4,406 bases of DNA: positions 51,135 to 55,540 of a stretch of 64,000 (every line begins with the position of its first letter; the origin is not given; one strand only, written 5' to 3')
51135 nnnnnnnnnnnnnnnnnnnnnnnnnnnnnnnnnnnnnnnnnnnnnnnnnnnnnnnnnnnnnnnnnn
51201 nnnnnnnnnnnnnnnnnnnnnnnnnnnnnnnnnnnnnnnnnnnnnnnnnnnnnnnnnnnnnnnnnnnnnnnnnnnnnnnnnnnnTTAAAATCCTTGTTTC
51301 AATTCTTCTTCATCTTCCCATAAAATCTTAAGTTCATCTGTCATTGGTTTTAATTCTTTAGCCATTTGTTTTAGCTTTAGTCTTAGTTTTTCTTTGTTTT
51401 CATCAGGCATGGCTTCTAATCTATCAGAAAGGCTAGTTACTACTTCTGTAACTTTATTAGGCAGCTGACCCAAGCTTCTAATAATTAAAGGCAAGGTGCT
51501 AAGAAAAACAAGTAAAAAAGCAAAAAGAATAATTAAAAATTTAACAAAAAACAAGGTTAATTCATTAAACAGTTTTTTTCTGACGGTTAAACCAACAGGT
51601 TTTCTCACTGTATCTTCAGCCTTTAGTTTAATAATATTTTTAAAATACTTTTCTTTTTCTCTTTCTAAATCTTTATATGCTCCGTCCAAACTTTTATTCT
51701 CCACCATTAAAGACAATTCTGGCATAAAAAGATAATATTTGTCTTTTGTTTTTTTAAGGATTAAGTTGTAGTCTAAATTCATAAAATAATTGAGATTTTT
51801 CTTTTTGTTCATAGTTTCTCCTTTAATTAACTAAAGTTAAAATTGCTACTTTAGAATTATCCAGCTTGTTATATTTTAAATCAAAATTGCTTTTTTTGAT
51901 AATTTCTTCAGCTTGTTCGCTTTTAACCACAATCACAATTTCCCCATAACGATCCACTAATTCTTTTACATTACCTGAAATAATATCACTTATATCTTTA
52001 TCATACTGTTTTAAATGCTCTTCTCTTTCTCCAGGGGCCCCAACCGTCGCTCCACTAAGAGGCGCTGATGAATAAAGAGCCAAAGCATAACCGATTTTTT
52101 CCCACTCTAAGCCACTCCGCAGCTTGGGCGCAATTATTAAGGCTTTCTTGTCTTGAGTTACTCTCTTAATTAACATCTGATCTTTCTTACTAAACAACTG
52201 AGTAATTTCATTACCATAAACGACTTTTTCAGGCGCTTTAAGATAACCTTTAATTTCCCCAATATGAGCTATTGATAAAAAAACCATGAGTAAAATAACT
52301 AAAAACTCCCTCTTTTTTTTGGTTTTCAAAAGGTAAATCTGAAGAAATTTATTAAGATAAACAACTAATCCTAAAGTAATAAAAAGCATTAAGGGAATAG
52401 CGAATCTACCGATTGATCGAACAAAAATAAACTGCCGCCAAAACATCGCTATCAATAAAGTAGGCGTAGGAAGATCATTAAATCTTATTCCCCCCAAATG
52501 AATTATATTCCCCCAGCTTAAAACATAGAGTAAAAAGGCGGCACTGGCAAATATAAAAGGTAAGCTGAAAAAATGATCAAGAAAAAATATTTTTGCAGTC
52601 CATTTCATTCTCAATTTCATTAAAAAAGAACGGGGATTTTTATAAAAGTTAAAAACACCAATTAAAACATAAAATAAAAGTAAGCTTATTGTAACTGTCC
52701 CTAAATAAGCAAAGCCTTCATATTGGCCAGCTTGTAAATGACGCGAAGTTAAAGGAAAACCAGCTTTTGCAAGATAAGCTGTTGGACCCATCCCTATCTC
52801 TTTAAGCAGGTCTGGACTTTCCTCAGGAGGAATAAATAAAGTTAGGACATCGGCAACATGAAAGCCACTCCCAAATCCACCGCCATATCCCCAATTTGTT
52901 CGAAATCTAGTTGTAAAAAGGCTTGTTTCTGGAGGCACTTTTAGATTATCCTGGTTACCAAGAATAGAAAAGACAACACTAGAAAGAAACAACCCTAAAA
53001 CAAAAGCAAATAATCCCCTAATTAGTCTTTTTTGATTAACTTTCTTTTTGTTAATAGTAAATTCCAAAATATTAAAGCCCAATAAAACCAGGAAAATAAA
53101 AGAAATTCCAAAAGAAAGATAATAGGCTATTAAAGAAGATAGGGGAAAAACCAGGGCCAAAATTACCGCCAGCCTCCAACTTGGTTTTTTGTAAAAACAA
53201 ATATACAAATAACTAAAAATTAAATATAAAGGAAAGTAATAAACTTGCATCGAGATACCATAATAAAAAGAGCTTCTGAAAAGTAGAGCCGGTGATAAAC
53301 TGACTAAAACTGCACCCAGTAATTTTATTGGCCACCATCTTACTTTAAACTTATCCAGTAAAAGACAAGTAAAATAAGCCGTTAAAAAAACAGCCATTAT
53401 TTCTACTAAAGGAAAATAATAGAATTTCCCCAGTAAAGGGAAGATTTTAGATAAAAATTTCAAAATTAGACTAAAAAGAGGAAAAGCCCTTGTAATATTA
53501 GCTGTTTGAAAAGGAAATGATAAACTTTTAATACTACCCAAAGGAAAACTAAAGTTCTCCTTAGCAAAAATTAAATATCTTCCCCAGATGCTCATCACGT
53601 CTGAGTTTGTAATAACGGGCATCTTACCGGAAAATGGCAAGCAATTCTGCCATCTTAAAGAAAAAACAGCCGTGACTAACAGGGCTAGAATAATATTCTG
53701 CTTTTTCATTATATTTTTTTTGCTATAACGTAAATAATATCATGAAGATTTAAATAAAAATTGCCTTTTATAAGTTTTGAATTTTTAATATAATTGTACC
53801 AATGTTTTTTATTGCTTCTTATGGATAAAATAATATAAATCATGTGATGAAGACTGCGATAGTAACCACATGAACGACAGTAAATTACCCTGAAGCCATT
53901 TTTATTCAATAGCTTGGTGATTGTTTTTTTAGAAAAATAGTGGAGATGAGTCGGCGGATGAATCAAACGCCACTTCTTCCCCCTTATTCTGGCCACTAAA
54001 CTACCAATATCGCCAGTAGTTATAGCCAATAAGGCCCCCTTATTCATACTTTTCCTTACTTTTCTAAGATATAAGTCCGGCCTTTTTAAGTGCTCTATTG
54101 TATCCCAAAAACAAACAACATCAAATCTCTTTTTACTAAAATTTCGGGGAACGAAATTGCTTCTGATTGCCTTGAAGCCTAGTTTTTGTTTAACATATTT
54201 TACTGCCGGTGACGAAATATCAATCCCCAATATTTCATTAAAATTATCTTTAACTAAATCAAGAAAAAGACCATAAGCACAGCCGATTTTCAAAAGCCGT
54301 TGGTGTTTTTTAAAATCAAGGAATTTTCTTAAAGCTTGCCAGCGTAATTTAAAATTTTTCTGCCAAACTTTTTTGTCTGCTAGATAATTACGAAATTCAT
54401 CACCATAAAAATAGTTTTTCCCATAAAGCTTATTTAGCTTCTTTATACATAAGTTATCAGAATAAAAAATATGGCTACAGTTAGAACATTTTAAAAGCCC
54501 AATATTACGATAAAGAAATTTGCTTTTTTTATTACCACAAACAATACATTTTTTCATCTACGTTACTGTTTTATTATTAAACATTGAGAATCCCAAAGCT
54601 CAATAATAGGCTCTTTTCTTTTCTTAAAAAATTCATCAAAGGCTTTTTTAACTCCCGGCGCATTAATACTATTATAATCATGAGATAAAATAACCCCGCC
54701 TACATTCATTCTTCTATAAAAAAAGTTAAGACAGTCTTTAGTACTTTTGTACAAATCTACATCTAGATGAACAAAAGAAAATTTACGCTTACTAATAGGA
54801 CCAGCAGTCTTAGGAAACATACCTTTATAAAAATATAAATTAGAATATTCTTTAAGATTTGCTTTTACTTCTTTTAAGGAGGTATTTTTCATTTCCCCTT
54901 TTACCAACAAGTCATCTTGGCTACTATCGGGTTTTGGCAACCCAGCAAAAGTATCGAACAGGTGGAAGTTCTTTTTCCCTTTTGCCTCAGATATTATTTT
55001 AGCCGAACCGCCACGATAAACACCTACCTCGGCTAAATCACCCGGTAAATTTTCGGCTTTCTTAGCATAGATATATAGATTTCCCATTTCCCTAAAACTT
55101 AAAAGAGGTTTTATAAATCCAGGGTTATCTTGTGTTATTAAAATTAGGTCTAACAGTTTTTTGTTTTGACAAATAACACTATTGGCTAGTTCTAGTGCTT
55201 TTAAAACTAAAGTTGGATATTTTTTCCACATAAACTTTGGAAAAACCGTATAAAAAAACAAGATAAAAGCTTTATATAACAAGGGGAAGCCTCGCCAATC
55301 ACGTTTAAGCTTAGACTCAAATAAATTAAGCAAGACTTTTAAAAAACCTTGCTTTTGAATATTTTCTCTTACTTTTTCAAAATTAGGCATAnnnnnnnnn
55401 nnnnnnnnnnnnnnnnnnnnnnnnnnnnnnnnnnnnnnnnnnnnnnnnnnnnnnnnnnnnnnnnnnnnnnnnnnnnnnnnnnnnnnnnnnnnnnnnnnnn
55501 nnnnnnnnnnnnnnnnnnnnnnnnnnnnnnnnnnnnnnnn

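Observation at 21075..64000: A glycan-assembly super-locus of more than 43 kb with an unusual density of GT-C membrane glycosyltransferases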

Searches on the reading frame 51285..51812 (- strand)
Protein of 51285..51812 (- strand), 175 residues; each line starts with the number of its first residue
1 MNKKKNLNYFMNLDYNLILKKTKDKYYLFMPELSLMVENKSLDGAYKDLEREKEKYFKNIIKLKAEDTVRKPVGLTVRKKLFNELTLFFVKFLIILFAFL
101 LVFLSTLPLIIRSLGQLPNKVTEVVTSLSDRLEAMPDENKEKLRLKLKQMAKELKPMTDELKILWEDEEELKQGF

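Call 6: search_protein_families(library=pfam, proteins=[window:51285-51812:-], max_evalue=0.01)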
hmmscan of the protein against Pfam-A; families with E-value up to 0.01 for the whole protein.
window:51285-51812:- (175 aa): 2 families
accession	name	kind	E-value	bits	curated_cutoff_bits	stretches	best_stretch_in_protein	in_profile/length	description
PF01594.21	AI-2E_transport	-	0.0027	17.4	34.3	1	78-150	43-121/327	AI-2E family transporter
PF20456.3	DUF6709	-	0.0061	16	27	1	21-106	114-205/339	Family of unknown function (DUF6709)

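Call 13: search_protein_families(library=pfam, proteins=[window:51285-51812:-], max_evalue=10)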
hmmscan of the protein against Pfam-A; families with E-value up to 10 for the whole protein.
window:51285-51812:- (175 aa): 13 families
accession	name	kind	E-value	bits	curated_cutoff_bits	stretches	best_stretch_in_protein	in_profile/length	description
PF01594.21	AI-2E_transport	-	0.0027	17.4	34.3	1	78-150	43-121/327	AI-2E family transporter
PF20456.3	DUF6709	-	0.0061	16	27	1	21-106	114-205/339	Family of unknown function (DUF6709)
PF17675.6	APG6_N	-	0.046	14.6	45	2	124-173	47-95/132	Apg6 coiled-coil region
PF08391.16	Ly49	-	0.048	14.6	31.5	1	89-171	7-87/119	Ly49-like protein, N-terminal region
PF11935.14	SYMPK_PTA1_N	-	0.059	13.4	25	1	47-155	101-185/229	Symplekin/PTA1 N-terminal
PF13324.12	GCIP_N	-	0.064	13.8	27.5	1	45-164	27-141/144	Grap2 and cyclin-D-interacting, N-terminal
PF14362.11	DUF4407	-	0.21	11.3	31.3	1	42-114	207-283/297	Domain of unknown function (DUF4407)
PF06103.16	DUF948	-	0.23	12.1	37.2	1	94-159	11-75/89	Bacterial protein of unknown function (DUF948)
PF25464.1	DUF7900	-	0.54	11.3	27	1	120-170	31-81/97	Domain of unknown function (DUF7900)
PF00505.25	HMG_box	-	1.3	10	25.4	0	19-66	12-60/69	HMG (high mobility group) box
PF03961.19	FapA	-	1.9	8.5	31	0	35-80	208-252/272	Flagellar Assembly Protein A beta solenoid domain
PF17280.7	DUF5345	-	2.5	8.8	27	1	78-105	34-61/77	Family of unknown function (DUF5345)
PF17522.7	DUF5446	-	7.9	7.1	26.2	1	112-155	12-55/72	Family of unknown function (DUF5446)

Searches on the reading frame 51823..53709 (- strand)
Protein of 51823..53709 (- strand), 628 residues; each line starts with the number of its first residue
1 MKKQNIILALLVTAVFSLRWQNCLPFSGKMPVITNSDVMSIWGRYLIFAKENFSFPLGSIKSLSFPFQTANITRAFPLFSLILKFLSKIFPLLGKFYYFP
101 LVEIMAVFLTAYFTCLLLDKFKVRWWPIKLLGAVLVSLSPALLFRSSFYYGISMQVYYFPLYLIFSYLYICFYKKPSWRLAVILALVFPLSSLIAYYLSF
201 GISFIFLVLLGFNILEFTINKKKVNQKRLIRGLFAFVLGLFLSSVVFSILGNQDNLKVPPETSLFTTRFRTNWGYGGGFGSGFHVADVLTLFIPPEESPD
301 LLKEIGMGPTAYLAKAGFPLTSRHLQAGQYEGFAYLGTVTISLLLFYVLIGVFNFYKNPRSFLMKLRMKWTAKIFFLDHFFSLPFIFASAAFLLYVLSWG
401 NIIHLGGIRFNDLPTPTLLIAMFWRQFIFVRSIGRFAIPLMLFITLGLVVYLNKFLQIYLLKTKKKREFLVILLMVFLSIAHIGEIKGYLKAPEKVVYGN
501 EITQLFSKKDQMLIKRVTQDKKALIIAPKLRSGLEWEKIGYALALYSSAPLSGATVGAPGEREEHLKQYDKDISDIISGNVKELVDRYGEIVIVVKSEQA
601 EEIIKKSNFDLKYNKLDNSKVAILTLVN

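Call 6: search_protein_families(library=pfam, proteins=[window:51823-53709:-], max_evalue=0.01)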
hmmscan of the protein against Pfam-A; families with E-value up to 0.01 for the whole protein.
window:51823-53709:- (628 aa): 0 families

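Call 13: search_protein_families(library=pfam, proteins=[window:51823-53709:-], max_evalue=10)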
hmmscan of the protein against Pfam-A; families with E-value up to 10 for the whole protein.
window:51823-53709:- (628 aa): 1 family
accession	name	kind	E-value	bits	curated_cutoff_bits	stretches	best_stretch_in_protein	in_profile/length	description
PF11992.13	TgpA_N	-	2.1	7.7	30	1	375-479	9-113/333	TgpA N-terminal domain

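Call 14: search_protein_families(library=ncbifam, proteins=[window:51823-53709:-], max_evalue=1)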
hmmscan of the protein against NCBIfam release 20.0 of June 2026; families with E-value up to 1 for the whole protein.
window:51823-53709:- (628 aa): 0 families

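Call 16: find_encoding_contigs(protein=window:51823-53709:-, flank=10000, max_places=6)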
Protein window:51823-53709:- (628 aa): 3 contigs read that carry it; 1 place shown.
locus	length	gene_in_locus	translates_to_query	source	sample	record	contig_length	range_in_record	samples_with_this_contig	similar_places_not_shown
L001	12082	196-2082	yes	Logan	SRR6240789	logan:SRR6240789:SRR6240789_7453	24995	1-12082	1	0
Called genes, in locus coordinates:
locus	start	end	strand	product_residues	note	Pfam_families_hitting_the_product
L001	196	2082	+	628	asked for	-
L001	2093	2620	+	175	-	-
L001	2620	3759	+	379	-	PF13439:Glyco_transf_4, PF00534:Glycos_transf_1, PF13692:Glyco_trans_1_4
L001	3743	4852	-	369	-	PF13439:Glyco_transf_4, PF00534:Glycos_transf_1, PF13692:Glyco_trans_1_4 (weak), PF13524:Glyco_trans_1_2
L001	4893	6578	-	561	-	-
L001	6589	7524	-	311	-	PF01073:3Beta_HSD, PF01370:Epimerase, PF02719:Polysacc_synt_2, PF04321:RmlD_sub_bind, PF05368:NmrA (weak), PF13460:NAD_binding_10, PF16363:GDP_Man_Dehyd, PF07993:NAD_binding_4, +1 more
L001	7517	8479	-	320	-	PF01073:3Beta_HSD, PF01370:Epimerase, PF16363:GDP_Man_Dehyd, PF07993:NAD_binding_4 (weak), PF04321:RmlD_sub_bind, PF02719:Polysacc_synt_2 (weak)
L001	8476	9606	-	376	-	-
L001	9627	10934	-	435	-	-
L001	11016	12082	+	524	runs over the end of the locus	PF09913:DUF2142, PF02366:PMT (weak)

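Call 18: find_homologous_proteins(query=window:51823-53709:-)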
Query window:51823-53709:- (628 aa): 26 proteins with E <= 0.001 among 8000 candidates.
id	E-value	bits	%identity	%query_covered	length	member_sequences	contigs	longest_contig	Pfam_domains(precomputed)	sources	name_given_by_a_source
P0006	0.0e+0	1380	100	100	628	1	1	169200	-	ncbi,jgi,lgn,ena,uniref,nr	ncbi:hypothetical protein COT75_02945 [Candidatus Beckwithbacteria bacterium CG10_big_fil_rev_8_21_1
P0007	4.6e-194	665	50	95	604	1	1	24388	PF19830.5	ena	-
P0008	8.0e-194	664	51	99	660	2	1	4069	PF19830.5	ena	-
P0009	4.3e-189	648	51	99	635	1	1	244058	PF19830.5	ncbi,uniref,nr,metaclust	ncbi:hypothetical protein A2160_02695 [Candidatus Beckwithbacteria bacterium RBG_13_42_9]|uniref:DUF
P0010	1.3e-186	640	48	99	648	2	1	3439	PF19830.5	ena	-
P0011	1.5e-175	604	49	99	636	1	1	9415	PF19830.5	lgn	-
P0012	1.1e-174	601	46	99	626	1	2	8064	PF19830.5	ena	-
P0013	6.8e-158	545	45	100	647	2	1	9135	PF19830.5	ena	-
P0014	8.2e-154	532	42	99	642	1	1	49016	PF19830.5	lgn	-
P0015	3.3e-153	530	42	100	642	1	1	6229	PF19830.5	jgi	-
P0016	1.6e-152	528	43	100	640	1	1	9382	PF19830.5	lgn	-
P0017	3.8e-150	520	42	99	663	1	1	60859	PF19830.5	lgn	-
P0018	1.4e-146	508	42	99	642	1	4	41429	PF19830.5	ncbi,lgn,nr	ncbi:MAG: hypothetical protein NTX75_03445 [Proteobacteria bacterium]|nr:hypothetical protein [Pseud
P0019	7.4e-146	506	42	100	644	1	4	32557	PF19830.5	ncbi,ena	-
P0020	7.3e-143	496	40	95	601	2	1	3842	PF19830.5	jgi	-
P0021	8.0e-141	489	39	100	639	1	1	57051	PF19830.5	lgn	-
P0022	6.0e-135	469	38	100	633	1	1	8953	PF19830.5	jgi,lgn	-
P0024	5.0e-129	450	40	100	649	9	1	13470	PF19830.5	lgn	-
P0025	1.4e-128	448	38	99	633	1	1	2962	PF19830.5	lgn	-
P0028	5.6e-126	440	39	98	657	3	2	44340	PF19830.5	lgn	-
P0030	1.3e-122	429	38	99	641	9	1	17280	PF19830.5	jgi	jgi:hypothetical protein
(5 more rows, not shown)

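Call 29: predict_structure(alignment_id=A1)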
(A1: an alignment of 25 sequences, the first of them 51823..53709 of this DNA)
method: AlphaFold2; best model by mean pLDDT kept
length: 628 residues; sequences in the alignment: 25
mean_pLDDT: 86.7   pTM: 0.89
mean pLDDT of the five models: 86.7, 84.9, 82.1, 81.0, 79.5
residues with pLDDT >= 90: 322; 70-90: 240; 50-70: 63; < 50: 3
segments of 3 or more residues with pLDDT < 50: none
pLDDT, mean of each block of 10 residues (from residue 1): 91 94 87 84 91 89 83 81 92 87 94 97 95 96 80 81 97 96 97 88 96 92 93 98 93 62 64 52 78 85 69 90 78 87 92 85 78 66 93 93 85 86 76 87 97 86 79 95 92 87 90 93 89 87 91 71 83 93 93 92 93 86 89
secondary structure, 60 per line:
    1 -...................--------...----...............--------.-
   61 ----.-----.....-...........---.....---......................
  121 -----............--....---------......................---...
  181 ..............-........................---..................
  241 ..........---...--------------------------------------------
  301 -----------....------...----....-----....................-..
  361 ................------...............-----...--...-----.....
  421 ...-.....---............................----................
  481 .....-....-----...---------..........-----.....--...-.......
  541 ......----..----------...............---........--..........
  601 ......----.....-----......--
elements in order: H2-20 E29-31 H36-50 H72-75 H77-87 H91-95 H99-120 H126-137 H140-143 H153-174 H178-194 H196-219 H223-250 H312-315 H329-332 H338-357 H359-376 H383-397 E403-405 E408-410 H416-423 H425-429 H433-460 H465-485 H487-490 E496-498 H508-517 E523-527 H534-546 H563-577 H581-588 E591-596 H597-606 E611-615 E621-626
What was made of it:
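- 51823..53709 (-): GT-C number 8 (D), 628 aa, DUF6311 family, with a C-terminal alpha/beta outer domain and an invariant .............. loop motif. AF2 pLDDT 86.7, pTM 0.89 (call 29).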

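Call 34: fold_search(model_id=the predicted structure, library=pdb)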
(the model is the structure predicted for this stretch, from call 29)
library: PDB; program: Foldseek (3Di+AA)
matches with E <= 10: 175; with E <= 0.001: 21
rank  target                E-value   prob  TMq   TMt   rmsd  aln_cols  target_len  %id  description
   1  6ezn_F                2.6e-06  1.00  0.43  0.42  14.4       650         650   13  Cryo-EM structure of the yeast oligosaccharyltransferase (OST) complex (released 2018-01-17)
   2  8age_A                4.4e-06  1.00  0.43  0.42  15.5       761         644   12  Structure of yeast oligosaccharylransferase complex with acceptor peptide bound (released 2022-12-07)
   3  8b6l_I                4.6e-06  1.00  0.43  0.40  18.8       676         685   12  Subtomogram average of the human Sec61-TRAP-OSTA-translocon (released 2022-12-07)
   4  7oci_F                5.5e-06  1.00  0.41  0.41  14.6       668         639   14  Cryo-EM structure of yeast Ost6p containing oligosaccharyltransferase complex (released 2022-02-16)
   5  8pn9_A                6.5e-06  1.00  0.46  0.44  12.4       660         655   14  Structure of human oligosaccharyltransferase OST-A complex bound to NGI-1 (released 2024-05-08)
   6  6s7o_A                8.1e-06  1.00  0.43  0.42  14.2       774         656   12  Cryo-EM structure of human oligosaccharyltransferase complex OST-A (released 2019-12-18)
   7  9n9j_I                8.8e-06  1.00  0.43  0.39  19.7       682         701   13  Structure of a GRP94 folding intermediate engaged with a CCDC134- and FKBP11-bound secretory translocon (released 2025-11-19)
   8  7zlg_A                9.6e-06  1.00  0.45  0.43  11.2       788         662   10  Cryo-EM structure of C-mannosyltransferase CeDPY19, in complex with acceptor peptide and bound to CMT2-Fab and anti-Fa (released 2023-01-11)
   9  8agb_A                1.1e-05  1.00  0.46  0.45  14.0       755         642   12  Structure of yeast oligosaccharylransferase complex with lipid-linked oligosaccharide bound (released 2022-12-07)
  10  6ftg_5                1.4e-05  1.00  0.44  0.43  14.5       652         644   11  Subtomogram average of OST-containing ribosome-translocon complexes from canine rough microsomal membranes (released 2018-03-21)
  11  7zli_A                1.7e-05  1.00  0.41  0.39  19.0       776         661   10  Cryo-EM structure of C-mannosyltransferase CeDPY19, in complex with Dol25-P-Man and bound to CMT2-Fab and anti-Fab nan (released 2023-01-11)
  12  6s7t_A                2.0e-05  1.00  0.42  0.38  17.4       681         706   11  Cryo-EM structure of human oligosaccharyltransferase complex OST-B (released 2019-12-18)
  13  6c26_A                3.0e-05  1.00  0.41  0.40  14.4       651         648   13  The Cryo-EM structure of a eukaryotic oligosaccharyl transferase complex (released 2018-01-31)
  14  7e9s_A                3.4e-05  1.00  0.35  0.28  20.3       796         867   12  Archaeal oligosaccharyltransferase AglB from Archaeoglobus fulgidus in complex with an inhibitory peptide and a dolich (released 2021-09-08)
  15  6gxc_A                6.6e-05  1.00  0.40  0.37  11.5       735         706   11  Bacterial oligosaccharyltransferase PglB in complex with an inhibitory peptide and a reactive lipid-linked oligosaccha (released 2018-11-14)
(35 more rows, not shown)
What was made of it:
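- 51823..53709 (-): Foldseek top 33 are all GT-C: STT3, DPY19, PglB, AglB, AftA, AftD, Pmt4 (call 34).
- Checked: 51823 (D): AF2 pLDDT 86.7; the top 33 hits are all GT-C (calls 29, 34).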

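Call 75: find_encoding_contigs(protein=P0009, flank=10000, max_places=1)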
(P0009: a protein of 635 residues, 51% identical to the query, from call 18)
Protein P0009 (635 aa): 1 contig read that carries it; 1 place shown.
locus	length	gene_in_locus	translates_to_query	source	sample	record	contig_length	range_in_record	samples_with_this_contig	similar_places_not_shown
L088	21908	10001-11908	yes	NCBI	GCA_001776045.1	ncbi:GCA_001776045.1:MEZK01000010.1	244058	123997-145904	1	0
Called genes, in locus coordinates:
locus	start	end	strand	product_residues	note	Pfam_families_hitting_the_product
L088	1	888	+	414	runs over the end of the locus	PF08421:Methyltransf_13, PF13489:Methyltransf_23, PF08241:Methyltransf_11 (weak), PF08242:Methyltransf_12, PF08484:Methyltransf_14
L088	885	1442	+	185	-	PF00908:dTDP_sugar_isom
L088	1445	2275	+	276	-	PF01073:3Beta_HSD (faint), PF01370:Epimerase, PF04321:RmlD_sub_bind, PF16363:GDP_Man_Dehyd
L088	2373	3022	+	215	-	PF04989:RMNT_CmcI, PF13578:Methyltransf_24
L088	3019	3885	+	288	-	PF01073:3Beta_HSD, PF01370:Epimerase, PF02719:Polysacc_synt_2, PF04321:RmlD_sub_bind, PF13460:NAD_binding_10 (weak), PF16363:GDP_Man_Dehyd, PF07993:NAD_binding_4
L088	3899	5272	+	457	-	PF08003:Methyltransf_9 (weak), PF13489:Methyltransf_23 (weak), PF13847:Methyltransf_31, PF08241:Methyltransf_11 (weak), PF08242:Methyltransf_12, PF13649:Methyltransf_25 (weak)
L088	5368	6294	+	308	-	PF00676:E1_dh, PF13292:DXP_synthase_N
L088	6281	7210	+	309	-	-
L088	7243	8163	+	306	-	PF00535:Glycos_transf_2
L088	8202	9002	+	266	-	PF13489:Methyltransf_23, PF07021:MetW (weak), PF13847:Methyltransf_31, PF08241:Methyltransf_11, PF08242:Methyltransf_12, PF13649:Methyltransf_25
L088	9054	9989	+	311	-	PF00535:Glycos_transf_2, PF10111:Glyco_tranf_2_2 (weak)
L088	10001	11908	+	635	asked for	PF19830:DUF6311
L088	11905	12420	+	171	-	-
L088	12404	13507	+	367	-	PF13439:Glyco_transf_4, PF20706:GT4-conflict (weak), PF00534:Glycos_transf_1, PF13692:Glyco_trans_1_4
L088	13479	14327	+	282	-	PF00535:Glycos_transf_2, PF10111:Glyco_tranf_2_2 (weak)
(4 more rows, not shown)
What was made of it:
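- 51823..53709 (-): Homologues carry PF19830/DUF6311 (calls 18, 75).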

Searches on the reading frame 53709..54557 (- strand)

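Call 7: search_protein_families(library=pfam, proteins=[window:53709-54557:-], max_evalue=0.01)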
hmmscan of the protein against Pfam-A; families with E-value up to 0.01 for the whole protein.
window:53709-54557:- (282 aa): 7 families
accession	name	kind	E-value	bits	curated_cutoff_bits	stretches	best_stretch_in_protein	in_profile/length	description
PF13489.12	Methyltransf_23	-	3.6e-24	85.8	27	1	72-225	8-162/164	Methyltransferase domain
PF08242.18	Methyltransf_12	-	2e-11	44.9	30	1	89-177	1-98/98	Methyltransferase domain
PF08241.18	Methyltransf_11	-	7.5e-11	43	21.2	1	89-179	1-95/95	Methyltransferase domain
PF13649.12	Methyltransf_25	-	2.1e-08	35.2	27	1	89-173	2-95/97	Methyltransferase domain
PF13847.12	Methyltransf_31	-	5.1e-08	33.2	27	1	83-185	2-116/145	Methyltransferase domain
PF02353.26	CMAS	-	0.00049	19.9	27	1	76-229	54-217/273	Mycolic acid cyclopropane synthetase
PF07021.18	MetW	-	0.0068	16.5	21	0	84-167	13-98/193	Methionine biosynthesis protein MetW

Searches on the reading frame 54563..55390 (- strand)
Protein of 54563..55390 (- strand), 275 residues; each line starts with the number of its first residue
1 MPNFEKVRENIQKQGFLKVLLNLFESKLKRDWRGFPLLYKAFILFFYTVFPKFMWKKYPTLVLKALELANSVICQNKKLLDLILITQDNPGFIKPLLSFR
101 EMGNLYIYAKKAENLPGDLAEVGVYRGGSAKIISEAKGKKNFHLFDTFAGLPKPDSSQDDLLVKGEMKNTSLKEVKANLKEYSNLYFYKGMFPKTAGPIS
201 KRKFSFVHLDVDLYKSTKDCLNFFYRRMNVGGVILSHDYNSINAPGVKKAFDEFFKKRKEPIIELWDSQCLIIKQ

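Call 7: search_protein_families(library=pfam, proteins=[window:54563-55390:-], max_evalue=0.01)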
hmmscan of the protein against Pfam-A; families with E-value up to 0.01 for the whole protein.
window:54563-55390:- (275 aa): 2 families
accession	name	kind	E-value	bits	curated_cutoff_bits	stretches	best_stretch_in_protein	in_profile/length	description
PF05711.17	TylF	-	4.9e-24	85.4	23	1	87-261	61-251/264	Macrocin-O-methyltransferase (TylF)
PF13578.12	Methyltransf_24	-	1.5e-06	29.5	26.3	1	121-239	2-105/105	Methyltransferase domain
